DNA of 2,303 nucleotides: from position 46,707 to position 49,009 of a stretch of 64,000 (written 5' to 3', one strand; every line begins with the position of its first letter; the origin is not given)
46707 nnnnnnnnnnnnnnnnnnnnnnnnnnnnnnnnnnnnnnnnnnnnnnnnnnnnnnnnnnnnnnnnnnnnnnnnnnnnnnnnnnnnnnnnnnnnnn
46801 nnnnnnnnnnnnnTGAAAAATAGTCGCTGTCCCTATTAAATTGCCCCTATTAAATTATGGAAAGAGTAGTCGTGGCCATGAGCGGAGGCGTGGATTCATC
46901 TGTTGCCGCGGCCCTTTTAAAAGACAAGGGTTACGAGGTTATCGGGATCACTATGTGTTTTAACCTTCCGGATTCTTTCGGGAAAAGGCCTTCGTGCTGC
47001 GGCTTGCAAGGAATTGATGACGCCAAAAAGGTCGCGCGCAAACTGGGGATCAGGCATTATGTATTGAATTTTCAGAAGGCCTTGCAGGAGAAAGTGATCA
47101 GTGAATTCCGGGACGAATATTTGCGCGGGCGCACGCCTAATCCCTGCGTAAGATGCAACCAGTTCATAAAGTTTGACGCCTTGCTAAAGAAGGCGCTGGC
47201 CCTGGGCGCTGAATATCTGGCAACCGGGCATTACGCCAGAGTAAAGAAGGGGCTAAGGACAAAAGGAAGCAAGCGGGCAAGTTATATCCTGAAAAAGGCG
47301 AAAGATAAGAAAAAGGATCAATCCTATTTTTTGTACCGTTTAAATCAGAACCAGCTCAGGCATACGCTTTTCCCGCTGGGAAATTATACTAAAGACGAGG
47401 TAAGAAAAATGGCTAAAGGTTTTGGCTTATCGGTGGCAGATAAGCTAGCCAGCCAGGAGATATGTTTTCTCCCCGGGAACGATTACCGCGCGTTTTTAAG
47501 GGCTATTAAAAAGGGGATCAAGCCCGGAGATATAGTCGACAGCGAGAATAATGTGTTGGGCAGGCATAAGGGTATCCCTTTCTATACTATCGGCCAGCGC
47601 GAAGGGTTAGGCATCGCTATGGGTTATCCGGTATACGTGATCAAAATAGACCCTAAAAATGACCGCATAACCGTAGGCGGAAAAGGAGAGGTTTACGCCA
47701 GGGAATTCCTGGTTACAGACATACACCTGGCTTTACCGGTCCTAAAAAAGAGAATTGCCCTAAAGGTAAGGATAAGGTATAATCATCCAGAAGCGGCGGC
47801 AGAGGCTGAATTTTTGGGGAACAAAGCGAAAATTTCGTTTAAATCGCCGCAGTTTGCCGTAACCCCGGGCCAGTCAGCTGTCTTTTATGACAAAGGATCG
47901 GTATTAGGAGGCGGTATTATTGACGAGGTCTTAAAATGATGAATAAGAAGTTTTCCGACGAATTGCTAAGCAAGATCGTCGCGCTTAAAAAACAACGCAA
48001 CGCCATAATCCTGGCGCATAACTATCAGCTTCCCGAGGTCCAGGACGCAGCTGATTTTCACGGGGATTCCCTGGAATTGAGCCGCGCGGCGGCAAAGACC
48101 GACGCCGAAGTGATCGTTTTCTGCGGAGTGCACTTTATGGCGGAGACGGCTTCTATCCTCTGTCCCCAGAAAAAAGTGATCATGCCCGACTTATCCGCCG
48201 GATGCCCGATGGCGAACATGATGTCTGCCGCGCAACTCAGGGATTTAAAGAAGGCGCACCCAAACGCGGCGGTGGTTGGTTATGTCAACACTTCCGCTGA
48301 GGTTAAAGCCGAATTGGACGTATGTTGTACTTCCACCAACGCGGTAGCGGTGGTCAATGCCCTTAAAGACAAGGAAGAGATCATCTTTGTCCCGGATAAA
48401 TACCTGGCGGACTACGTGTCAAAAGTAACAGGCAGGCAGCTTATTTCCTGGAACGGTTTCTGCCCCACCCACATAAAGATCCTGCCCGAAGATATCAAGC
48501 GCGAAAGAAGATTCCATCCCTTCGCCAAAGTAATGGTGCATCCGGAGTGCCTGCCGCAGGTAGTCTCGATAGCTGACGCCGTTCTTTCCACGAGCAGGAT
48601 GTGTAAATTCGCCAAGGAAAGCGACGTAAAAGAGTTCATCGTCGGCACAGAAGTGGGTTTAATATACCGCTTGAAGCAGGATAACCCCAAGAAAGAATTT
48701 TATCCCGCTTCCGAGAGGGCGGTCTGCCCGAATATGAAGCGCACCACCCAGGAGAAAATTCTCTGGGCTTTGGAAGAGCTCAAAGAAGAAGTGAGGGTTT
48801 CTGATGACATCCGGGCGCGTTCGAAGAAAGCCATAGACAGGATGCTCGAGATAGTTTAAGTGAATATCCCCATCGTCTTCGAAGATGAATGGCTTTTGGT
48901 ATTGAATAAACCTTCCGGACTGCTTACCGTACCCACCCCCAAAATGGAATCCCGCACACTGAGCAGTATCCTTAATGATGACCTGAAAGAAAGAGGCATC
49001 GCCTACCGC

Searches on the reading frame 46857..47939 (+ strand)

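Call 60: search_protein_families(library=ncbifam, proteins=[window:46857-47939:+], max_evalue=0.00001)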
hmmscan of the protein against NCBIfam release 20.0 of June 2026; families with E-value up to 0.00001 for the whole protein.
window:46857-47939:+ (360 aa): 9 families
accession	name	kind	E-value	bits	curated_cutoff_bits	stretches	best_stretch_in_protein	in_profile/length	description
NF001138.1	PRK00143.1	equivalog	3.3e-127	424.2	284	1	3-355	1-345/345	tRNA 2-thiouridine(34) synthase MnmA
TIGR00420.1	trmU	equivalog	1.4e-104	349.7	236.95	1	3-355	2-351/351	tRNA 2-thiouridine(34) synthase MnmA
NF011258.0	PRK14664.1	equivalog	4e-83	279.5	680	1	2-355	6-345/362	tRNA 2-thiouridine(34) synthase MnmA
NF011259.0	PRK14665.1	equivalog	4.1e-69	233.2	364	1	2-355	6-358/360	tRNA 2-thiouridine(34) synthase MnmA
TIGR00268.2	TIGR00268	equivalog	2.2e-08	33.7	150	0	1-125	13-119/259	ATP-dependent sacrificial sulfur transferase LarE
NF010587.0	PRK13980.1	equivalog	8.9e-08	31.6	255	1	2-108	32-128/267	NAD+ synthase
TIGR00364.1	TIGR00364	equivalog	9.6e-08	31.8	150.3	1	5-74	2-61/201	7-cyano-7-deazaguanine synthase QueC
NF003385.0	PRK04527.1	equivalog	3.3e-06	26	603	1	3-124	5-117/401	argininosuccinate synthase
NF011155.0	PRK14561.1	equivalog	4.3e-06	26.6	207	0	4-84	3-70/195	hypothetical protein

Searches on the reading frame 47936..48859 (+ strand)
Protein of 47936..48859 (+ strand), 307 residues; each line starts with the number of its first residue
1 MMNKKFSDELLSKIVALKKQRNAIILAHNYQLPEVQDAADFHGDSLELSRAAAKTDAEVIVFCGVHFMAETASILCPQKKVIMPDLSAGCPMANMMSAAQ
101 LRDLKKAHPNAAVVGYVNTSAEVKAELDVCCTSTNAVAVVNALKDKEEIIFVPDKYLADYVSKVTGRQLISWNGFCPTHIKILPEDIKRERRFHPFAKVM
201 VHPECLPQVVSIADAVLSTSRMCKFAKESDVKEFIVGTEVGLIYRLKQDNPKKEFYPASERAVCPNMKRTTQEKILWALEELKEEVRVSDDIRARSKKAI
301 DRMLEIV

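Call 60: search_protein_families(library=ncbifam, proteins=[window:47936-48859:+], max_evalue=0.00001)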
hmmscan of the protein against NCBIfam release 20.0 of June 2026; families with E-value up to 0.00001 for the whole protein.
window:47936-48859:+ (307 aa): 4 families
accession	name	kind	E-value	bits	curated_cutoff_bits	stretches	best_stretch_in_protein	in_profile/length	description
NF006878.0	PRK09375.1-2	equivalog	6.6e-127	422.8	294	1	8-306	4-304/306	quinolinate synthase NadA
TIGR00550.1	nadA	equivalog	1.4e-108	362.7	262.9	1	8-306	4-308/309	quinolinate synthase NadA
NF006884.0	PRK09375.2-5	equivalog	1.4e-53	182.1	691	2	7-166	69-250/426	quinolinate synthase NadA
NF006882.0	PRK09375.2-3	equivalog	9.3e-17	60.7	561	1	24-183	75-252/447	quinolinate synthase NadA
